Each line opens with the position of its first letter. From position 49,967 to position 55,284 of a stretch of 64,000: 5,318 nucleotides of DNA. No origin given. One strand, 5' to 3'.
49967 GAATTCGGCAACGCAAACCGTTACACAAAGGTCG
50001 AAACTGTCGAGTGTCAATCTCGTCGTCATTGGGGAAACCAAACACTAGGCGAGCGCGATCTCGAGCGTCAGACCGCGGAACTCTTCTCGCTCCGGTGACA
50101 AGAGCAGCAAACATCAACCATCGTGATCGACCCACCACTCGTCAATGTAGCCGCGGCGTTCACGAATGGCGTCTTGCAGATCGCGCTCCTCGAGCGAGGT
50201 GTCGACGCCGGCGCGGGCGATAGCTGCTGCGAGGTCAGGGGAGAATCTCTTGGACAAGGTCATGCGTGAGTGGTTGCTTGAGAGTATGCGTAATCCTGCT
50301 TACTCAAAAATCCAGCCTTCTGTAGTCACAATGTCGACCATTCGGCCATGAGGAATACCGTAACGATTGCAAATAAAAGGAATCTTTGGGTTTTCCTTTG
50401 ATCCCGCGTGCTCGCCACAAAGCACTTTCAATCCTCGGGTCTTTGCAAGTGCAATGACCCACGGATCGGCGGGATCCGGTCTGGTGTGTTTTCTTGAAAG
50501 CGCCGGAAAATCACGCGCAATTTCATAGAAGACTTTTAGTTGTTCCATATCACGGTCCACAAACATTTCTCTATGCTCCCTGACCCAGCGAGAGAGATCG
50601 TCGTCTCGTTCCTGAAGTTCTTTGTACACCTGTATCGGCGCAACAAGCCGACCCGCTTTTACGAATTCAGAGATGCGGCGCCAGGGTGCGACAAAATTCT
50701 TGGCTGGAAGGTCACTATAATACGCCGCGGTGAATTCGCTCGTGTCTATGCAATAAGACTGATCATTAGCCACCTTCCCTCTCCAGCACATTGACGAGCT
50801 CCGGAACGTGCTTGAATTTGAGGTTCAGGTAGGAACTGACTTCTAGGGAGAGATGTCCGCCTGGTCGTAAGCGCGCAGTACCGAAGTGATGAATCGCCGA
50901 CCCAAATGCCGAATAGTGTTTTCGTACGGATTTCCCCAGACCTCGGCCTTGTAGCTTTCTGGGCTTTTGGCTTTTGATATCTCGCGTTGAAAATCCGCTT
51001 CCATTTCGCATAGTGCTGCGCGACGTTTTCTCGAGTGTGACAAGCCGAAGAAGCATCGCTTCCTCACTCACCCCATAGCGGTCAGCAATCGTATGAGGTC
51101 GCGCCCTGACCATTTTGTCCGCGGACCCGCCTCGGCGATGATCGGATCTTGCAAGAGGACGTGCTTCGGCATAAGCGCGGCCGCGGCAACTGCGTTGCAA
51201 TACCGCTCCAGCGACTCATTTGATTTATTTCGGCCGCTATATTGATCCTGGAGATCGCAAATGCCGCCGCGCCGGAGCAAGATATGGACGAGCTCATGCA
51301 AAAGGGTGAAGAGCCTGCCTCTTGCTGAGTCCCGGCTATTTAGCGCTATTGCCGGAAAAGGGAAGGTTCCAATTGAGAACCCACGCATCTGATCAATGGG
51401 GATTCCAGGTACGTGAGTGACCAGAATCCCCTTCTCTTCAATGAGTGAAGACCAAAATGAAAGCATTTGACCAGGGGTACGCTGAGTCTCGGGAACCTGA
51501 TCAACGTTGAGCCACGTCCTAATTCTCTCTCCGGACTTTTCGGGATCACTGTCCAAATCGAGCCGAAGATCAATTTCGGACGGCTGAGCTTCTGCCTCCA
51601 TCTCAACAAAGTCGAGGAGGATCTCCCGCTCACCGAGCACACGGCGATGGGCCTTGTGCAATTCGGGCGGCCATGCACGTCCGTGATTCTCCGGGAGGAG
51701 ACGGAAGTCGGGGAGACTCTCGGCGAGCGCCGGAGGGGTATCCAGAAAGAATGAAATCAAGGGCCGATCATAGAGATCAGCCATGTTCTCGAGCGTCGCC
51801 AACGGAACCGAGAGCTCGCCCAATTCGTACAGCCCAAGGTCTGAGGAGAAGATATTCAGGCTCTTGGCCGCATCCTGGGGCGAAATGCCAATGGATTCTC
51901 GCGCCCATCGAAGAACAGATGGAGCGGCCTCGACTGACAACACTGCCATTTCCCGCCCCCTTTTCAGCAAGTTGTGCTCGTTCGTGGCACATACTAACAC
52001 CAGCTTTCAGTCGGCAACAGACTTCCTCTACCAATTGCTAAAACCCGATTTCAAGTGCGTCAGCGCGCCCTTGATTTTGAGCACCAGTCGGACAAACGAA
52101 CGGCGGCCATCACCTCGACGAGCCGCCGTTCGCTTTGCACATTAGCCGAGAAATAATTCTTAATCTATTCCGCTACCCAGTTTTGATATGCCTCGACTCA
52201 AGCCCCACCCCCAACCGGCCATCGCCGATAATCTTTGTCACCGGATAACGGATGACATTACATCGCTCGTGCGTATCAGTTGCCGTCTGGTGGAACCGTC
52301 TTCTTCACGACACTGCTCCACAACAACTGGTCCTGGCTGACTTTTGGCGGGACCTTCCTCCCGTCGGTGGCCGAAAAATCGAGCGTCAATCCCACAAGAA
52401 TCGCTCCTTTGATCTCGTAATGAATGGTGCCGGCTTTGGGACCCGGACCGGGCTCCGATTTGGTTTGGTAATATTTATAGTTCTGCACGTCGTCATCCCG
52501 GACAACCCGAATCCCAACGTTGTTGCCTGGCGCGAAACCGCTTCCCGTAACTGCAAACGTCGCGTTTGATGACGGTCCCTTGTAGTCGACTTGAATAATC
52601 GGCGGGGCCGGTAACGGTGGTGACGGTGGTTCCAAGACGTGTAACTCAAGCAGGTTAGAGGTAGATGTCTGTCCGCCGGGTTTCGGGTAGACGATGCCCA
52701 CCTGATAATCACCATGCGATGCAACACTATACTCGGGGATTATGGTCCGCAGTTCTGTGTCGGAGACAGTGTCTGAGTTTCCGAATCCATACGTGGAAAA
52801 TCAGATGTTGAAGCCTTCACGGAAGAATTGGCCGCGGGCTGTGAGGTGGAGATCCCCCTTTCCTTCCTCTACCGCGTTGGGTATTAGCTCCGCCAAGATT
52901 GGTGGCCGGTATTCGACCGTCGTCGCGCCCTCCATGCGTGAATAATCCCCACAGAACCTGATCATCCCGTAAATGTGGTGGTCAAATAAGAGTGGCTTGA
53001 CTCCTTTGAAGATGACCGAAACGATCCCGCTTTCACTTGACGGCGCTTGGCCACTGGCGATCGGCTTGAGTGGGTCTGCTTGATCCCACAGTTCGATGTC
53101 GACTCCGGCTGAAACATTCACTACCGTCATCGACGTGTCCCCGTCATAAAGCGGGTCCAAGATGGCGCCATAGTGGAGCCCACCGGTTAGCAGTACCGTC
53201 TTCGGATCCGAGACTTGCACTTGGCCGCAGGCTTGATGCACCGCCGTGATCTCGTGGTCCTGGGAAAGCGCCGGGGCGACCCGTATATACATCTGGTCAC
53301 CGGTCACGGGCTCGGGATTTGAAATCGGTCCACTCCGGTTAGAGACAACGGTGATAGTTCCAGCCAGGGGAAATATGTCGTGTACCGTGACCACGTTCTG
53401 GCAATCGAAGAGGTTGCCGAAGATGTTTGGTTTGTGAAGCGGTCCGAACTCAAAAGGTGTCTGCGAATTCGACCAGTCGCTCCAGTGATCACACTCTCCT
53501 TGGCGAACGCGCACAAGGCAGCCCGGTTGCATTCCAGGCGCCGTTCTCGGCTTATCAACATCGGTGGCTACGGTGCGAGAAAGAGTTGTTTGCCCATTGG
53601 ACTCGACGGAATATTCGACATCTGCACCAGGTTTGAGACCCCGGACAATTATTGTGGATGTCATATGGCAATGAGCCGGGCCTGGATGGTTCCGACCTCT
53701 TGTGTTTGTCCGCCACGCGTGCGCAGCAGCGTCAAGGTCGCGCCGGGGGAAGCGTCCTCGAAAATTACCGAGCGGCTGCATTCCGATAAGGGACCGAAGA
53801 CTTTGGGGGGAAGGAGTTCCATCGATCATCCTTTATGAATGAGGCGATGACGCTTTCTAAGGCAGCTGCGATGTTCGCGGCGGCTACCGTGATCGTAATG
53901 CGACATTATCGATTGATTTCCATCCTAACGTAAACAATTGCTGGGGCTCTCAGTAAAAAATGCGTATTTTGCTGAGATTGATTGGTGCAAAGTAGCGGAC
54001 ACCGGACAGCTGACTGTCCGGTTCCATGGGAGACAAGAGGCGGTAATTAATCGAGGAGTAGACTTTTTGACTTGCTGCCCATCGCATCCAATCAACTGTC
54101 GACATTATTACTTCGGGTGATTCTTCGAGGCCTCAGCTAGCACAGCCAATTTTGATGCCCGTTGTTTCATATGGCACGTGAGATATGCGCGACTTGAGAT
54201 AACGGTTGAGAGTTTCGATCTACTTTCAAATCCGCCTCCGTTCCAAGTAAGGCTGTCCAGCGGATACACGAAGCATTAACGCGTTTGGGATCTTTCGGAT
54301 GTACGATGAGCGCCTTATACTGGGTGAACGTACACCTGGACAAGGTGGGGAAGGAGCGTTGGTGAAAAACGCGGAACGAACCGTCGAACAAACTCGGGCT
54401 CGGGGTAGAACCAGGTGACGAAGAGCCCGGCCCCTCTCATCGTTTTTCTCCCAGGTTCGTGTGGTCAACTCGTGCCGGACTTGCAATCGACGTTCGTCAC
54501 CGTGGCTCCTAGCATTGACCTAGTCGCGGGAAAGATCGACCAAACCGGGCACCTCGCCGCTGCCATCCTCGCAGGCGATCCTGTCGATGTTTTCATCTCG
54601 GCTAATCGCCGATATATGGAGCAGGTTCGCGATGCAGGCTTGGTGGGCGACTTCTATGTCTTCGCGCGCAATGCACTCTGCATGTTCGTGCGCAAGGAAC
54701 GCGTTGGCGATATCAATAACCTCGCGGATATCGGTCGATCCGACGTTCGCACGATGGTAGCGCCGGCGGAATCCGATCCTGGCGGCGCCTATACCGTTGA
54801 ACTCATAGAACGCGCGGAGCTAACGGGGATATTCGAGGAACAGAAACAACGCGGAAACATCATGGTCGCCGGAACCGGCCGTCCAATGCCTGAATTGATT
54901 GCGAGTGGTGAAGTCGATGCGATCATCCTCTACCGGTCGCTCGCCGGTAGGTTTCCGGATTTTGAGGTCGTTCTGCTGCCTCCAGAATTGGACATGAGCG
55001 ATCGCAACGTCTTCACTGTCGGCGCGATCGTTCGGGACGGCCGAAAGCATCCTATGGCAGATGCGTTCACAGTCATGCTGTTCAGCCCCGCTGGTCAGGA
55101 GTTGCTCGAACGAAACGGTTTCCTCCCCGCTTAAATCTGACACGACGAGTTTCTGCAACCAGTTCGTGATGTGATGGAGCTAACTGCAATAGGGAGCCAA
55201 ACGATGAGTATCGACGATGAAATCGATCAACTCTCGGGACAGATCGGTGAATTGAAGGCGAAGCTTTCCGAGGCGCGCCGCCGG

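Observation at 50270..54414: Lower-GC islet: XRE-ImmA/IrrE protease + DUF4411 nuclease pair beside an orphan Ig/IPT-repeat ORF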

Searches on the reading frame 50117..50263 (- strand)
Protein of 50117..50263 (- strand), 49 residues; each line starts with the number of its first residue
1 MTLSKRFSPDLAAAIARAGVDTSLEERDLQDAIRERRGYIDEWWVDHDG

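Call 56: search_protein_families(library=ncbifam, proteins=[window:50117-50263:-], max_evalue=0.01)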
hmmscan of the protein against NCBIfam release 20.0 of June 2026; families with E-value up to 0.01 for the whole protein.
seq(49 aa): 0 families

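Call 73: search_protein_families(library=pfam, proteins=[window:50117-50263:-], max_evalue=1)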
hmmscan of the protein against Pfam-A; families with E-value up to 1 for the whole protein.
seq(49 aa): 1 family
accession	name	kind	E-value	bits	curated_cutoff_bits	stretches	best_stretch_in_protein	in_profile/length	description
PF24039.1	DUF7348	-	0.032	14.9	27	1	21-45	40-64/70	Domain of unknown function (DUF7348)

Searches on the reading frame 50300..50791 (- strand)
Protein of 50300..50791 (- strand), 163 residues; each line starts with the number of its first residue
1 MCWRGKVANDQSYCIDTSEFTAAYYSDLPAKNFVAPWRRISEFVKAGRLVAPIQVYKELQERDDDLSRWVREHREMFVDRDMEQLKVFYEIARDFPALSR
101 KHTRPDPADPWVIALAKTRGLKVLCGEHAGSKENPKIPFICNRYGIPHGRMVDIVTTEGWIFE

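Call 4: search_protein_families(library=pfam, proteins=[window:50300-50791:-], max_evalue=0.01)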
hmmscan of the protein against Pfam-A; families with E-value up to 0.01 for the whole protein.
window:50300-50791:- (163 aa): 2 families
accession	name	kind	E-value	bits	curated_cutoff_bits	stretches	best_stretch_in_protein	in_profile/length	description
PF14367.12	DUF4411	-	1.3e-26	93.8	23.5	1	13-162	1-159/159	Domain of unknown function (DUF4411)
PF01850.27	PIN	-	0.0028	18.7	23.6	1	13-124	1-108/120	PIN domain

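Call 8: search_protein_families(library=padloc, proteins=[window:50300-50791:-], max_evalue=0.01)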
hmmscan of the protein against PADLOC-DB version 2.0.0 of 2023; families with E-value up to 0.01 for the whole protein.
window:50300-50791:- (163 aa): 0 families

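Call 16: find_encoding_contigs(protein=window:50300-50791:-, flank=10000, max_places=6)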
Protein window:50300-50791:- (163 aa): no gene with exactly this product is on record in the collection.

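Call 29: list_cluster_members(proteins=[P0021, P0001, window:50303-50773:-, window:50303-50791:-])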
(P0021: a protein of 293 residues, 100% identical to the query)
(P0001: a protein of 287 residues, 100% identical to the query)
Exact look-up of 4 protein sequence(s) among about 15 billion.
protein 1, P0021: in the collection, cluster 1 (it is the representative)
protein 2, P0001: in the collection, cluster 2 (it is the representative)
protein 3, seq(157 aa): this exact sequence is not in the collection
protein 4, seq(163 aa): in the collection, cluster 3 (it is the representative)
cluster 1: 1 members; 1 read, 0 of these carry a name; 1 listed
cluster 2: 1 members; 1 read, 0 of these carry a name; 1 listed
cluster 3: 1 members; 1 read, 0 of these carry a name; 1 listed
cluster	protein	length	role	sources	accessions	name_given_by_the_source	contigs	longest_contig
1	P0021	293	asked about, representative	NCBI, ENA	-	-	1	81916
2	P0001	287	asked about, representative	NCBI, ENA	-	-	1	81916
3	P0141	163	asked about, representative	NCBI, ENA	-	-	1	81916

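Call 34: search_solved_structures(query=window:50303-50773:-, max_evalue=1, show_alignments=2)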
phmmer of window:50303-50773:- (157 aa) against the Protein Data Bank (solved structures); distinct sequences matched with E-value up to 1: 14.
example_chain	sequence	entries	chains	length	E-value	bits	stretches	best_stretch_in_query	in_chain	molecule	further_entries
9vzy_D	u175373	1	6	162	3.4e-18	69.5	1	9-156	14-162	DUF4411 family protein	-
9vzz_A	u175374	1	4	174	9.6e-18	68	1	27-156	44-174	DUF4411 family protein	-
6een_C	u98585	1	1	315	7.7e-10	42.3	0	32-56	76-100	Designer Pentatricopeptide Protein dPPR10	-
6een_A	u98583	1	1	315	7.7e-08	35.8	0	34-56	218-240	Designer Pentatricopeptide Protein dPPR10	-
6een_D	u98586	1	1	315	9.2e-08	35.5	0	34-56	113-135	Designer Pentatricopeptide Protein dPPR10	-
6een_B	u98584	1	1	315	2.8e-07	34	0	34-56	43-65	Designer Pentatricopeptide Protein dPPR10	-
4wn4_A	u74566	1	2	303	1.6e-06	31.5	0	27-56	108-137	Pentatricopeptide repeat protein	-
5orq_A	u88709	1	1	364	6e-06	29.6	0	28-56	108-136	cPPR-Telo1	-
5orm_A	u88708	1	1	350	1.6e-05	28.3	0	28-56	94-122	cPPR-Telo1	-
4pjq_A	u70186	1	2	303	4.9e-05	26.7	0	33-56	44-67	Pentatricopeptide repeat protein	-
4pjr_A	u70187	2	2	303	5.6e-05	26.5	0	32-56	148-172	Pentatricopeptide repeat protein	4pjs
4ozs_A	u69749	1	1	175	5.7e-05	26.5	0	34-56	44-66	Alpha solenoid protein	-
4wsl_A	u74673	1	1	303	0.00017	24.9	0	34-56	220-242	Pentatricopeptide repeat protein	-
7o21_A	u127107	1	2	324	0.52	13.6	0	52-93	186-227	Uncharacterized conserved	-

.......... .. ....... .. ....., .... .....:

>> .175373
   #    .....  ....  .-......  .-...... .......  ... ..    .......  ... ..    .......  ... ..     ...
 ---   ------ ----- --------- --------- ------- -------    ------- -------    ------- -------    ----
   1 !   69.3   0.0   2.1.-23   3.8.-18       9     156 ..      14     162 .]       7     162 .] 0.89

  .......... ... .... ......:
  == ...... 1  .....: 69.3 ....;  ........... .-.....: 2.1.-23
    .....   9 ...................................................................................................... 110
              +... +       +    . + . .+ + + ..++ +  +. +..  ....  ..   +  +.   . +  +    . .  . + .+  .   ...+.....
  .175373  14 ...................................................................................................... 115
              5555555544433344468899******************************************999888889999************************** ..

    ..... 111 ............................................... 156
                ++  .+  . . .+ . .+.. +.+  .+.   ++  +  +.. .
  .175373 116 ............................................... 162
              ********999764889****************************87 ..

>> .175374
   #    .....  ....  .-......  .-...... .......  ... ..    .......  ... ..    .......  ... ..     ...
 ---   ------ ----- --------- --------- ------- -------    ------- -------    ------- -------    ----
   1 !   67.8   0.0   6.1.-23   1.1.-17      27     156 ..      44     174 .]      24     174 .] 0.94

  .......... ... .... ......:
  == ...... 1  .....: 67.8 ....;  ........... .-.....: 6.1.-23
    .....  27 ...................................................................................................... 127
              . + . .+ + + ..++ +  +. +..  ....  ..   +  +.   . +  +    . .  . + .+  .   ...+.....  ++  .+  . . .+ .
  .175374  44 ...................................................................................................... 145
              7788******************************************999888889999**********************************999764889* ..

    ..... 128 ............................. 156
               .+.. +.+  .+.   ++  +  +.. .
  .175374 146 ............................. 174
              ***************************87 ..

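Call 56: search_protein_families(library=ncbifam, proteins=[window:50303-50773:-], max_evalue=0.01)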
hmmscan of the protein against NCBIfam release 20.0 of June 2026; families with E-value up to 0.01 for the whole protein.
window:50303-50773:- (157 aa): 0 families

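Call 59: find_related_loci(query=window:50303-50773:-, collection=metagenome_contigs, flank=5000)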
Query window:50303-50773:- (157 aa) in metagenome_contigs; peptide patterns used: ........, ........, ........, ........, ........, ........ (x = any residue, [..] = any of these).
99 stretches matched a pattern; 1 encode a relative of the query (tblastn E <= 1e-3); 1 distinct loci.
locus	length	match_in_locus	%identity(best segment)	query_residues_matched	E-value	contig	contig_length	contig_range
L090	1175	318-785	32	7-155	3e-20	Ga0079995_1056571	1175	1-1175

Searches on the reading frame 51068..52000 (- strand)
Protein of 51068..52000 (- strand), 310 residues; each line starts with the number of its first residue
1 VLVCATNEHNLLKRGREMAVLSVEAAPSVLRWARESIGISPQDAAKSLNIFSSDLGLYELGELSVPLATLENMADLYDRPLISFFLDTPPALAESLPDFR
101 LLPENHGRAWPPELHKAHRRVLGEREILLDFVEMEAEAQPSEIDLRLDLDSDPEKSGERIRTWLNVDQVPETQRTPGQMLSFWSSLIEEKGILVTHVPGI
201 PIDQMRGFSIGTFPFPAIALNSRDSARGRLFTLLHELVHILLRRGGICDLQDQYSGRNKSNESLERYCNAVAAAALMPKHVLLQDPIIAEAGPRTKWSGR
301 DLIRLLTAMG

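Call 4: search_protein_families(library=pfam, proteins=[window:51068-52000:-], max_evalue=0.01)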
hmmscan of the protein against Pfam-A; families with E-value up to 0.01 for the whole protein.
window:51068-52000:- (310 aa): 2 families
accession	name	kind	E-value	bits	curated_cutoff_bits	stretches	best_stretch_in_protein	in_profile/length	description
PF06114.19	Peptidase_M78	-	3.5e-12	46.7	22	1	213-284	24-94/123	IrrE N-terminal-like domain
PF13560.12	HTH_31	-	0.00013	22.7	27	1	30-79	6-56/64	Helix-turn-helix domain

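Call 8: search_protein_families(library=padloc, proteins=[window:51068-52000:-], max_evalue=0.01)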
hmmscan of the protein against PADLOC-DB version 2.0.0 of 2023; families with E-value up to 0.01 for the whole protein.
window:51068-52000:- (310 aa): 15 families
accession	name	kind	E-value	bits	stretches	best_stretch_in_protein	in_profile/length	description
PDLC03952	RmrA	-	3.6e-12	43.8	2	185-284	176-271/395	-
PDLC03949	RmrA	-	7.4e-11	39.5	1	26-284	3-233/363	-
PDLC03947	RmrA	-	9.6e-11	39.1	1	25-285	11-260/383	-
PDLC04141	capP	-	7.7e-09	33.4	1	217-283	55-119/242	capP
PDLC03954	RmrA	-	5.1e-07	26.9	1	186-285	165-260/380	-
PDLC03955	RmrA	-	1.6e-06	25.6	1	17-283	12-257/371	-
PDLC03948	RmrA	-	2.6e-06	24.6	1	28-285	11-259/397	-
PDLC03946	RmrA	-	3.3e-06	24.1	1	31-281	8-232/357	-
PDLC03944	RmrA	-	6.1e-06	23.5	1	29-285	10-251/384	-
PDLC03950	RmrA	-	5.1e-05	20.4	1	184-281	152-243/369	-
PDLC03945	RmrA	-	0.00015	19.1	1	216-285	194-259/394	-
PDLC02926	HTH_VI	-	0.00095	17.4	1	29-86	5-62/92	-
PDLC03982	PD-Lambda-2_B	-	0.00096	16.5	1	230-285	291-344/402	-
PDLC04776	PDC-M69B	-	0.0012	16.6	1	207-286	59-138/272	-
PDLC03951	RmrA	-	0.009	13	0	212-284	189-254/400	-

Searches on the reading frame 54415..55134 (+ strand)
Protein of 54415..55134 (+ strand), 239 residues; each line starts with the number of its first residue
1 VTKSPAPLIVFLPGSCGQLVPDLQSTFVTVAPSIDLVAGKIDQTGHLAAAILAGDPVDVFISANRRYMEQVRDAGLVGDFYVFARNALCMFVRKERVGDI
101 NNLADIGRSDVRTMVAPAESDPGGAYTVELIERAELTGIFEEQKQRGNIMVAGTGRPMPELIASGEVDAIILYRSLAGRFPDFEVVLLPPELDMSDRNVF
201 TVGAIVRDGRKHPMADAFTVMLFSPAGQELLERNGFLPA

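Call 4: search_protein_families(library=pfam, proteins=[window:54415-55134:+], max_evalue=0.01)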
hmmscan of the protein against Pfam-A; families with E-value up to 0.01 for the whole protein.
window:54415-55134:+ (239 aa): 1 family
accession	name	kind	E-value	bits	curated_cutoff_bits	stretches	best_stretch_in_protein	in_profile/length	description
PF13531.11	SBP_bac_11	-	4.7e-37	128.4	25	1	40-236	31-226/227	Bacterial extracellular solute-binding protein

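Call 45: find_related_loci(query=window:54415-55131:+, collection=genome_contigs, flank=10000)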
Query window:54415-55131:+ (239 aa) in genome_contigs; peptide patterns used: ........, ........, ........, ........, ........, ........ (x = any residue, [..] = any of these).
169 stretches matched a pattern, but none encodes a relative of the query by tblastn (E <= 1e-3).

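Call 46: find_homologous_proteins(query=window:54415-55131:+, max_evalue=1e-10)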
Query window:54415-55131:+ (239 aa): 2 proteins with E <= 1e-10 among 1308 candidates.
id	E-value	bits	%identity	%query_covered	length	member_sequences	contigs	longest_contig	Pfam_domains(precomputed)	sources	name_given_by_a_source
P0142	2.2e-138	477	100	92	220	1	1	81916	PF13531.12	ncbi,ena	-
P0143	1.1e-73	266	78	72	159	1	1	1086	PF13531.12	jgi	jgi:ABC-type molybdate transport system substrate-binding protein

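Call 56: search_protein_families(library=ncbifam, proteins=[window:54415-55131:+], max_evalue=0.01)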
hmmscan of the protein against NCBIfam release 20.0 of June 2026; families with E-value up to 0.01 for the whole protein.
window:54415-55131:+ (239 aa): 8 families
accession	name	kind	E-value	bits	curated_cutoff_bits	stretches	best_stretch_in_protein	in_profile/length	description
NF002918.0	PRK03537.1-4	equivalog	4.1e-22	78.7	288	1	6-238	6-245/246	molybdate ABC transporter substrate-binding protein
NF002916.0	PRK03537.1-2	equivalog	3.1e-16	59.6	359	1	7-237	4-241/244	molybdate ABC transporter substrate-binding protein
TIGR01256.1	modA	equivalog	1e-15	58.3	62.5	1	42-235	28-217/217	molybdate ABC transporter substrate-binding protein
NF002917.0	PRK03537.1-3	equivalog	6e-12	45.3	264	1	36-137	51-153/267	molybdate ABC transporter substrate-binding protein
NF002919.0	PRK03537.1-6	equivalog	4.4e-09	36.2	482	1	31-135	55-160/275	molybdate ABC transporter substrate-binding protein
NF002915.0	PRK03537.1-1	equivalog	4e-08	33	383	1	42-154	29-140/236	molybdate ABC transporter substrate-binding protein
NF007958.0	PRK10677.1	equivalog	0.00016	20.7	253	1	43-237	61-254/256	molybdate ABC transporter substrate-binding protein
TIGR03730.1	tungstate_WtpA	equivalog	0.0037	16.4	242.75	0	146-198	175-226/275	tungstate ABC transporter substrate-binding protein WtpA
